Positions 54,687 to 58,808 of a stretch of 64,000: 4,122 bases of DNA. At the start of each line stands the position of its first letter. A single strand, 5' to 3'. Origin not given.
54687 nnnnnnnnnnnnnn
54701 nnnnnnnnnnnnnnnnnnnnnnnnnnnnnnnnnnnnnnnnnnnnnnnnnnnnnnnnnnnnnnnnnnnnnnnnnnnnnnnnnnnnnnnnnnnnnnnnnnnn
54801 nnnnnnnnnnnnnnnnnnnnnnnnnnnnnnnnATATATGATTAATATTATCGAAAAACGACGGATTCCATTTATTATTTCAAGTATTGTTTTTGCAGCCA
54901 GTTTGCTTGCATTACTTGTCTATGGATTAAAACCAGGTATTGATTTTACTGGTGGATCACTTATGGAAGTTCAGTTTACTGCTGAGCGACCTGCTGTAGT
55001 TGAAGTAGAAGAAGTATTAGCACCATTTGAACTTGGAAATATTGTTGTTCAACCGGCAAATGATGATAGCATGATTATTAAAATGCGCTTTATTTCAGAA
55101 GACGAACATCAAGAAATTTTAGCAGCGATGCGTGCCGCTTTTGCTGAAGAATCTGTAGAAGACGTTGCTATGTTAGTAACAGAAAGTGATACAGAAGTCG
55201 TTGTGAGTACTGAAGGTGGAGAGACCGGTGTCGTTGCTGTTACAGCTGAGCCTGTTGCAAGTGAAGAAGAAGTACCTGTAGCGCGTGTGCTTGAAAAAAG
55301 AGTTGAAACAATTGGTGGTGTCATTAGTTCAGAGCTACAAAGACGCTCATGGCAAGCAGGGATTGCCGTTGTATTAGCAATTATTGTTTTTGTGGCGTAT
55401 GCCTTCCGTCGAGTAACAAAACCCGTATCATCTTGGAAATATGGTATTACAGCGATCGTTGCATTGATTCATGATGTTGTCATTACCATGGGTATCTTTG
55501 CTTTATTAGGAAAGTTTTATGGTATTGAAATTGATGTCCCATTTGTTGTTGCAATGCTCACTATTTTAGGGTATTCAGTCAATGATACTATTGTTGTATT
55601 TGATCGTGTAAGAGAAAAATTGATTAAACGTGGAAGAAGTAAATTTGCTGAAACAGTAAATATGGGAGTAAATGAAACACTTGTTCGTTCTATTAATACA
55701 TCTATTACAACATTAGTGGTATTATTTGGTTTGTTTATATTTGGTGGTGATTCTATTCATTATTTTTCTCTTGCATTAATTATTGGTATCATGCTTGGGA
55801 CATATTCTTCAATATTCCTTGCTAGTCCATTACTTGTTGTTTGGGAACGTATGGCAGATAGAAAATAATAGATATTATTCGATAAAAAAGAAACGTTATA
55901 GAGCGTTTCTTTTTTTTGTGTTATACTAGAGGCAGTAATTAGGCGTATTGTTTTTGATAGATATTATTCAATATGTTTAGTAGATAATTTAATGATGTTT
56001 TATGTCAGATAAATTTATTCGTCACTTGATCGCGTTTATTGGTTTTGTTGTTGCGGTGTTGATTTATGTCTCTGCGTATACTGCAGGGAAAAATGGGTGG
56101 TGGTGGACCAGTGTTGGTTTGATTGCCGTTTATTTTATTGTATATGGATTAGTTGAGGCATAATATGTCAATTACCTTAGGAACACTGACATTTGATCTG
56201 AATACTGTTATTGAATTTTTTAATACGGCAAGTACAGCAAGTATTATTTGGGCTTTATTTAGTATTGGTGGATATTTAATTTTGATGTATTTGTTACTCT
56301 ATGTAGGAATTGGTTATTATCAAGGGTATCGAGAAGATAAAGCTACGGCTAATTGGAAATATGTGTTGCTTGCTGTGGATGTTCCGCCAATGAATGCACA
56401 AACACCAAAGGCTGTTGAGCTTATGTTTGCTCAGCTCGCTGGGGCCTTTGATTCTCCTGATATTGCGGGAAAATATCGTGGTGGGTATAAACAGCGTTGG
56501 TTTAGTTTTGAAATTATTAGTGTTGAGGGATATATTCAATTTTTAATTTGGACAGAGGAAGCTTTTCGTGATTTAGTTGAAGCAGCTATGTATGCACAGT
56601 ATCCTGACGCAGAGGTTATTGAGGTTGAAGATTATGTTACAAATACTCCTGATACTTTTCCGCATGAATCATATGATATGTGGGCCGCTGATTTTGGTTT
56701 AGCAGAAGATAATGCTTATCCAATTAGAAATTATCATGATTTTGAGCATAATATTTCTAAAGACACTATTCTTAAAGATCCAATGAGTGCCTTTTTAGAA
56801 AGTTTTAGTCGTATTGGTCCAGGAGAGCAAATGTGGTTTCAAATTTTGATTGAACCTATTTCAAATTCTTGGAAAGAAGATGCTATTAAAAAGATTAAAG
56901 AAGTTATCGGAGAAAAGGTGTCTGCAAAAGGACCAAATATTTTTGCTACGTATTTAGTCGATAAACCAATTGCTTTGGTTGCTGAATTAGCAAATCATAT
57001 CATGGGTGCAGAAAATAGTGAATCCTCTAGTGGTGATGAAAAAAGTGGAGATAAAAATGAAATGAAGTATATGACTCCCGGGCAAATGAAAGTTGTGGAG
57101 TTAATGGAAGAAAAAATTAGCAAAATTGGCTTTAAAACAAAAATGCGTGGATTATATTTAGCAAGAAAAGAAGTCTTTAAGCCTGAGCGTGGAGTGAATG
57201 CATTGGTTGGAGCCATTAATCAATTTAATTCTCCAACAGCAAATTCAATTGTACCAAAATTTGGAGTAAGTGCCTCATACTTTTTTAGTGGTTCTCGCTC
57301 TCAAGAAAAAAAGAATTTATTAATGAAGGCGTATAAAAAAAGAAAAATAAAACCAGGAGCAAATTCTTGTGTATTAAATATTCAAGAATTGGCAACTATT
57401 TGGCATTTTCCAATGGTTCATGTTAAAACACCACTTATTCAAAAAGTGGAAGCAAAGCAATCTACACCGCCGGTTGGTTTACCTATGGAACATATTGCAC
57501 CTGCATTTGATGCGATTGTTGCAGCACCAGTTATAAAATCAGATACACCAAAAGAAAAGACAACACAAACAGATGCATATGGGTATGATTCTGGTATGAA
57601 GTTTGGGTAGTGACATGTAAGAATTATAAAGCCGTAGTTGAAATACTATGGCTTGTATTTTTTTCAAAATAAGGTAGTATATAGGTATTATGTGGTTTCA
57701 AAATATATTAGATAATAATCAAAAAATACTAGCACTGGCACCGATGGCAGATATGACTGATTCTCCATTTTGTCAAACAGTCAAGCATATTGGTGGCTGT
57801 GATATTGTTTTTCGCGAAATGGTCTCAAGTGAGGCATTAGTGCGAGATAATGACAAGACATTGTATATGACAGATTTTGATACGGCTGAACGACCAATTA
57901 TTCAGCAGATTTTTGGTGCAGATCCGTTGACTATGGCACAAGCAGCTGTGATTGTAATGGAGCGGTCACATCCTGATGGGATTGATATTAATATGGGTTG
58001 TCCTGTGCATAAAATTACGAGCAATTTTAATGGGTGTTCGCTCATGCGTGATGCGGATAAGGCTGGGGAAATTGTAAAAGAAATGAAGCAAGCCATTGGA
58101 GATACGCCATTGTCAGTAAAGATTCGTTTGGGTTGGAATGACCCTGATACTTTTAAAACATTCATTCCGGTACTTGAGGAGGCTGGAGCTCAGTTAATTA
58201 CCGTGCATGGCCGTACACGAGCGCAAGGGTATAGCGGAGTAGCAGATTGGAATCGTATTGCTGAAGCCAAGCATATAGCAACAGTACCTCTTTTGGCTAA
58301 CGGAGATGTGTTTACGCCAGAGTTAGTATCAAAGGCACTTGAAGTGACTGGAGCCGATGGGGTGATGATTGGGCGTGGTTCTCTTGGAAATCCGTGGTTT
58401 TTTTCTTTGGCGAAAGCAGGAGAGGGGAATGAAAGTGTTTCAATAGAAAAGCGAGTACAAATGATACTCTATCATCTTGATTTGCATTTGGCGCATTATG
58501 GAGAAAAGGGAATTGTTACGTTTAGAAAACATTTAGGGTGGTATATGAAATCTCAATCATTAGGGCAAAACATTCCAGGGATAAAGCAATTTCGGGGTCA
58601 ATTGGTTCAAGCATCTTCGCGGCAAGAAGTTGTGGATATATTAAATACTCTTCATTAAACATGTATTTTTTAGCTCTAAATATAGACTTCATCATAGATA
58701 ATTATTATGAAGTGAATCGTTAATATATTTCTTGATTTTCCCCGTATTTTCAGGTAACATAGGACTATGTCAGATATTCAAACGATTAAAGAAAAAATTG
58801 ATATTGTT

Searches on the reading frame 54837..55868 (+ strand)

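Call 69: search_protein_families(library=pfam, proteins=[window:54837-55868:+], max_evalue=0.0001)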
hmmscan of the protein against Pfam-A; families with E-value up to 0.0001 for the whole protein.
window:54837-55868:+ (343 aa): 2 families
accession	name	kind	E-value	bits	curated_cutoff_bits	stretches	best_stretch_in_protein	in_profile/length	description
PF02355.23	SecD_SecF_C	-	6.4e-57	192.5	20.5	1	151-337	13-187/189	Protein export membrane protein SecD/SecF, C-terminal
PF07549.19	Sec_GG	-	5.5e-08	32.5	20.3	1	25-48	2-25/28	SecD/SecF GG Motif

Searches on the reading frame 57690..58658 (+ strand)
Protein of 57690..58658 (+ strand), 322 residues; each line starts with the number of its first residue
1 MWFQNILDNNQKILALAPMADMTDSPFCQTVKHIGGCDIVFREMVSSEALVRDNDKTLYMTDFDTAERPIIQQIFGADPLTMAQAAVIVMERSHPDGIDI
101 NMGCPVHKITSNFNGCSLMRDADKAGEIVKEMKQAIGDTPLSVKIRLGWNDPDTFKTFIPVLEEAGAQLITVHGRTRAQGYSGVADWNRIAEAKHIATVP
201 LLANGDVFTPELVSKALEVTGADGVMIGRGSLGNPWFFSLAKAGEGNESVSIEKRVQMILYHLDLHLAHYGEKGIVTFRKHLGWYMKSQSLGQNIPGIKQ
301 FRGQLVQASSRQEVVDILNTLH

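Call 69: search_protein_families(library=pfam, proteins=[window:57690-58658:+], max_evalue=0.0001)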
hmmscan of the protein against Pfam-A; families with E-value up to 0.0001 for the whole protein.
window:57690-58658:+ (322 aa): 1 family
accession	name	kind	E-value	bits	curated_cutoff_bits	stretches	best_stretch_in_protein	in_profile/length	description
PF01207.24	Dus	-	2.6e-80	270.3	20.4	1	16-316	2-300/311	Dihydrouridine synthase (Dus)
